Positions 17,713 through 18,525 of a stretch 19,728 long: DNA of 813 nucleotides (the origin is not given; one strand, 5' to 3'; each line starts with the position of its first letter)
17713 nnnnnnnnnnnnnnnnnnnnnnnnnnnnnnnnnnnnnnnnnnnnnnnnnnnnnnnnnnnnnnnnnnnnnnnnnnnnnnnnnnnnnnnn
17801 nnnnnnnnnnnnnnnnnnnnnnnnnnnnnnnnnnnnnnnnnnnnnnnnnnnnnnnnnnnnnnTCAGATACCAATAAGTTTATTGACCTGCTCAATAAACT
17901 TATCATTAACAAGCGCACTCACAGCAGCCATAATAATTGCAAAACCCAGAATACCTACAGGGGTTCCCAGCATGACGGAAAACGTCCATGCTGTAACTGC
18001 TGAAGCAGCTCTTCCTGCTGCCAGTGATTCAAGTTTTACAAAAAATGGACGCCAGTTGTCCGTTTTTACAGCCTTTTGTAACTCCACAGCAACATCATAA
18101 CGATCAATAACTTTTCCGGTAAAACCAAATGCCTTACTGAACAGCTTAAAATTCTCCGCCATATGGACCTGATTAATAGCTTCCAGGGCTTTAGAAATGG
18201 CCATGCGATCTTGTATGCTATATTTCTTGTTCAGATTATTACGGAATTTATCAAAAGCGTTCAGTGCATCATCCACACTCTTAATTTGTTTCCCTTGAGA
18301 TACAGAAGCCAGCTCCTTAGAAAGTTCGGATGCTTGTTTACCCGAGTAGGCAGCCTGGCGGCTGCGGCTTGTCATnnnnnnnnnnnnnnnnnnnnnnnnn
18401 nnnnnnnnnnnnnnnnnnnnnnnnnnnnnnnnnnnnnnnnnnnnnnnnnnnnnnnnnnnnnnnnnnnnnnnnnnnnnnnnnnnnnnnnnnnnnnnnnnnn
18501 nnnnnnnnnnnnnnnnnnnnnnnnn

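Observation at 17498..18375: Colicin immunity gene kept next to only the pore-forming domain of the colicin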

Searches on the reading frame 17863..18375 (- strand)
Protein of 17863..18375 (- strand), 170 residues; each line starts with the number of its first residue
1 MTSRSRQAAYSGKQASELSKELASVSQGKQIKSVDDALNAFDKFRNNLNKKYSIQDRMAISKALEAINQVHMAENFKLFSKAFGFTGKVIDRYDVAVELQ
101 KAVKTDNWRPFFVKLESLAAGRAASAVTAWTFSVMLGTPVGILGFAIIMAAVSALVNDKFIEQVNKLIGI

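Call 4: search_solved_structures(query=window:17863-18375:-, show_alignments=2)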
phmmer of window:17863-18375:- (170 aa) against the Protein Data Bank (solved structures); distinct sequences matched with E-value up to 0.001: 8.
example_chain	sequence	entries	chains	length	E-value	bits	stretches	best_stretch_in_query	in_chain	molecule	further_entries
8iom_A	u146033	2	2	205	2e-97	326.5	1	11-170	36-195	Colicin 1B | Colicin Ib protein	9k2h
1cii_A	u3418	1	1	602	9.1e-38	132.9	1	11-167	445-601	COLICIN IA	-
6thk_A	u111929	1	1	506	1e-37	132.7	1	12-168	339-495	Pyocin S5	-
2i88_A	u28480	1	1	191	3.5e-28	101.9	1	12-170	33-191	Colicin-E1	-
1rh1_A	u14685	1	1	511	3.9e-15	59.5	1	9-166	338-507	Colicin B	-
3few_X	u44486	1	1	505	2.7e-14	56.8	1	10-167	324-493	Colicin S4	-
1col_A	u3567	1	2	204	1.4e-12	51.3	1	18-166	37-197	COLICIN A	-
1a87_A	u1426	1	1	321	8e-07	32.6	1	10-156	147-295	COLICIN N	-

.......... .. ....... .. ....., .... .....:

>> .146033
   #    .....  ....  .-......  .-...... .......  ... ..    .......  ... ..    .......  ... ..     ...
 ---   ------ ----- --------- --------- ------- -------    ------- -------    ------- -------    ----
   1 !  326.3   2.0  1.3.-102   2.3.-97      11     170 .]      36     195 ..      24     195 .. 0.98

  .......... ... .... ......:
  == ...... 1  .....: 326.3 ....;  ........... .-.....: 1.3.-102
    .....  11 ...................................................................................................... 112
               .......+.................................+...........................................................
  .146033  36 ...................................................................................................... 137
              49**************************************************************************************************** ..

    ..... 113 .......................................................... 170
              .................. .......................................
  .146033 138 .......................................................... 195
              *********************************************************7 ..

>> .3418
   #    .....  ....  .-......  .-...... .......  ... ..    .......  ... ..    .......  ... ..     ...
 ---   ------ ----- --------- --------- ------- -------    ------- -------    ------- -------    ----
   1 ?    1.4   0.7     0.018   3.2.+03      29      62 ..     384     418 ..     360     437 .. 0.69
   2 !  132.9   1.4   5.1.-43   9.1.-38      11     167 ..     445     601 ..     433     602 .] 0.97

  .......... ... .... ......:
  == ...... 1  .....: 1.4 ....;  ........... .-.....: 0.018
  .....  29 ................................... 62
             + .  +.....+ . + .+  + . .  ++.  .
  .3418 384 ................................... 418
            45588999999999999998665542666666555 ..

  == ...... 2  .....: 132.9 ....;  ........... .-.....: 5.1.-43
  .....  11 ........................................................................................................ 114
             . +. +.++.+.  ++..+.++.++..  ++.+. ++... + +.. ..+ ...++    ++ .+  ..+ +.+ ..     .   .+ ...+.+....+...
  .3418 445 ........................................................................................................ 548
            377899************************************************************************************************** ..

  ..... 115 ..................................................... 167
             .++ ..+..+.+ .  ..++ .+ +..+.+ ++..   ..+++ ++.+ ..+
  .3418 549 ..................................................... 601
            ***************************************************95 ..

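Call 25: profile_search(protein=window:17863-18375:-)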
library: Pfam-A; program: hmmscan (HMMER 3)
A. the first sequence (170 residues): domains with independent E <= 10: 4; with E <= 0.001: 1
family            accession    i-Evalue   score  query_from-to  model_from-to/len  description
Colicin           PF01024.24    1.2e-40   139.8      12-167        30-185/185  Colicin pore forming domain
Pus10_N_euk       PF21237.2       0.022    14.9      42-77        124-158/175  Eukaryotic Pus10, N-terminal
Promethin         PF16015.10      0.065    13.5     100-155         4-60/106  Promethin
ketoacyl-synt     PF00109.32      0.081    12.9      21-129        55-163/252  Beta-ketoacyl synthase, N-terminal domain

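Call 43: list_cluster_members(proteins=[window:17866-18375:-, window:17498-17842:+])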
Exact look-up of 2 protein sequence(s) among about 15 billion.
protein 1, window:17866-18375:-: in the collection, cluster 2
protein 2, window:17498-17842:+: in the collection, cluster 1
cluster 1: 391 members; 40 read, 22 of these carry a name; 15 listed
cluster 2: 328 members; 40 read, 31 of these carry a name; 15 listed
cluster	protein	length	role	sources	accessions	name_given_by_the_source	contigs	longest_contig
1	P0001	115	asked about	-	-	colicin transporter [Salmonella enterica] | hypothetical protein | Colicin E1 (Microcin) immunity protein n=4 Tax=Enterobacteriaceae TaxID=543 ...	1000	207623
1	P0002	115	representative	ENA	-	-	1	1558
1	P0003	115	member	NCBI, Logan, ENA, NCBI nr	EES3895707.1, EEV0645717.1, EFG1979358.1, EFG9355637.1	colicin transporter [Escherichia coli]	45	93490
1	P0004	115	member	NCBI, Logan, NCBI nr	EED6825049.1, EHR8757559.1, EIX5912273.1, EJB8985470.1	colicin E1 family microcin immunity protein [Escherichia coli] | colicin transporter [Salmonella enterica subsp. enterica serovar Enteritidis]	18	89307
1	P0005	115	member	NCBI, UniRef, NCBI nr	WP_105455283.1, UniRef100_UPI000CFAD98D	colicin E1 family microcin immunity protein [Escherichia coli] | colicin E1 family microcin immunity protein n=1 Tax=Escherichia coli TaxID=562 ...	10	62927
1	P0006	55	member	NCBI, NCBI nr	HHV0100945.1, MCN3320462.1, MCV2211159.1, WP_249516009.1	hypothetical protein MLU56_23680 [Escherichia coli] | hypothetical protein [Escherichia coli]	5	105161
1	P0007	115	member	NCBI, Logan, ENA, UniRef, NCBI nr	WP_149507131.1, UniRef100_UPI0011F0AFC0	colicin E1 family microcin immunity protein [Escherichia albertii] | colicin E1 family microcin immunity protein n=1 Tax=Escherichia albertii TaxID=208962 ...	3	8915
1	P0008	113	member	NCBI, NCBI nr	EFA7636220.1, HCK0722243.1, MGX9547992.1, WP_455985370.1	colicin E1 family microcin immunity protein [Escherichia coli] | colicin transporter [Escherichia coli]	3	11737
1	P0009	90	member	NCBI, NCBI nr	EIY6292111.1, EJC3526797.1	colicin transporter, partial [Escherichia coli] | colicin transporter [Escherichia coli]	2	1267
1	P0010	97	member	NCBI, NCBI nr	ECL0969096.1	colicin transporter, partial [Salmonella enterica] | colicin transporter [Salmonella enterica subsp. enterica serovar Kentucky]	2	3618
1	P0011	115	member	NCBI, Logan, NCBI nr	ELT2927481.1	colicin transporter [Escherichia coli]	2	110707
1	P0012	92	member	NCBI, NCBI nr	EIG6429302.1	colicin transporter, partial [Escherichia coli] | colicin transporter [Escherichia coli]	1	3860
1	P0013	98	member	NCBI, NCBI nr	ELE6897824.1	colicin transporter, partial [Salmonella enterica subsp. enterica serovar Kentucky] | colicin transporter [Salmonella enterica subsp. enterica serovar Kentucky]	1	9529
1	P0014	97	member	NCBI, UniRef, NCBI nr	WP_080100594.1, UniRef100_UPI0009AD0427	colicin E1 family microcin immunity protein [Salmonella enterica] | colicin E1 family microcin immunity protein n=1 Tax=Salmonella enterica TaxID=28901 ...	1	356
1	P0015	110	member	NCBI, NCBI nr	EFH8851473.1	colicin transporter, partial [Escherichia coli] | colicin transporter [Escherichia coli]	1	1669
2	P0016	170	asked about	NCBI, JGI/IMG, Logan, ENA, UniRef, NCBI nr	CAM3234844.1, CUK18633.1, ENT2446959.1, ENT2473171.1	colicin-like pore-forming protein [Escherichia coli] | hypothetical protein | Colicin protein n=1 Tax=Escherichia coli TaxID=562 RepID=A0A0A0GN79_ECOLX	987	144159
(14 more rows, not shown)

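Call 46: find_encoding_contigs(protein=P0016, flank=3500, max_places=8)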
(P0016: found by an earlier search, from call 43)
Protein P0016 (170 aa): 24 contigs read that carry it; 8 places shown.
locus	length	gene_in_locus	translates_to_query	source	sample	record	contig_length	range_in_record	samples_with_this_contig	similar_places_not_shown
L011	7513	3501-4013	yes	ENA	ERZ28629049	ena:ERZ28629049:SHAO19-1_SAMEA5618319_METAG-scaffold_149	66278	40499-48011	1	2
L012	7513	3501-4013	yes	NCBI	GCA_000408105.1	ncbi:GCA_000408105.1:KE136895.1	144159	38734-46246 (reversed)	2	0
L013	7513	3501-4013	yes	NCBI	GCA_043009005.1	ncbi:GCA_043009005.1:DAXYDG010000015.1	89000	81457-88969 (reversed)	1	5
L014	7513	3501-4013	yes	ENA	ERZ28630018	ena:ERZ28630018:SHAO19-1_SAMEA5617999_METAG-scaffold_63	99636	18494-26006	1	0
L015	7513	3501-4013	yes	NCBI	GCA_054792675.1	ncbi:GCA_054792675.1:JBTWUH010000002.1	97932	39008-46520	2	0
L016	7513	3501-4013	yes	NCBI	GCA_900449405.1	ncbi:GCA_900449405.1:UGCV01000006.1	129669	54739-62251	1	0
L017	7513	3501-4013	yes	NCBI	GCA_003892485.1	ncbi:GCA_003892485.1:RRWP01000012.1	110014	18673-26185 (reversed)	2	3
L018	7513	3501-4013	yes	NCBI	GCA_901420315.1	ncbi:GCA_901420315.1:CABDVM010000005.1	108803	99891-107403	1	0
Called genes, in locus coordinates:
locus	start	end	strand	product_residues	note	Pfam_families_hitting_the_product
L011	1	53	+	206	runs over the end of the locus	PF00665:rve, PF13683:rve_3, PF13333:rve_2 (weak)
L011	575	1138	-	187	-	PF23894:LD_SV2 (faint), PF13576:Pentapeptide_3 (faint), PF13599:Pentapeptide_4, PF00805:Pentapeptide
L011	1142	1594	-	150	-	PF00005:ABC_tran (weak), PF13304:AAA_21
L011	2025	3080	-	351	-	PF14319:Zn_Tnp_IS91, PF04986:Y2_Tnp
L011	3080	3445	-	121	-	-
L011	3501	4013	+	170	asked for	PF01024:Colicin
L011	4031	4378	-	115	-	PF03526:Microcin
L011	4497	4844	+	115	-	PF19942:DUF6404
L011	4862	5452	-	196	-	-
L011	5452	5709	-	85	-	-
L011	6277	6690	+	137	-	-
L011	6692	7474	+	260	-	PF00589:Phage_integrase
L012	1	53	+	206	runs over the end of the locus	PF00665:rve, PF13683:rve_3, PF13333:rve_2 (weak)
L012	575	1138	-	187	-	PF23894:LD_SV2 (faint), PF13576:Pentapeptide_3 (faint), PF13599:Pentapeptide_4, PF00805:Pentapeptide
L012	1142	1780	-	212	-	PF00005:ABC_tran (weak), PF13304:AAA_21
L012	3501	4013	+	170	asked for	PF01024:Colicin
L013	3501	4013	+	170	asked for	PF01024:Colicin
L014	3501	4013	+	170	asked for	PF01024:Colicin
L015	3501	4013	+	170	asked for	PF01024:Colicin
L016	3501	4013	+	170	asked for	PF01024:Colicin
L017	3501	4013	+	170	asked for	PF01024:Colicin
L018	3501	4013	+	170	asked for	PF01024:Colicin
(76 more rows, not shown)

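Call 52: search_protein_families(proteins=[window:17863-18375:-], library=ncbifam, max_evalue=0.01)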
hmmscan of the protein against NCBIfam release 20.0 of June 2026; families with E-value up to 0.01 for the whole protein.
window:17863-18375:- (170 aa): 1 family
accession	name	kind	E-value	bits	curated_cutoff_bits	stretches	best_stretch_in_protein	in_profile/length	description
NF009407.0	PRK12768.1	equivalog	0.00021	21.3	191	1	58-168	1-105/242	sulfate transporter family protein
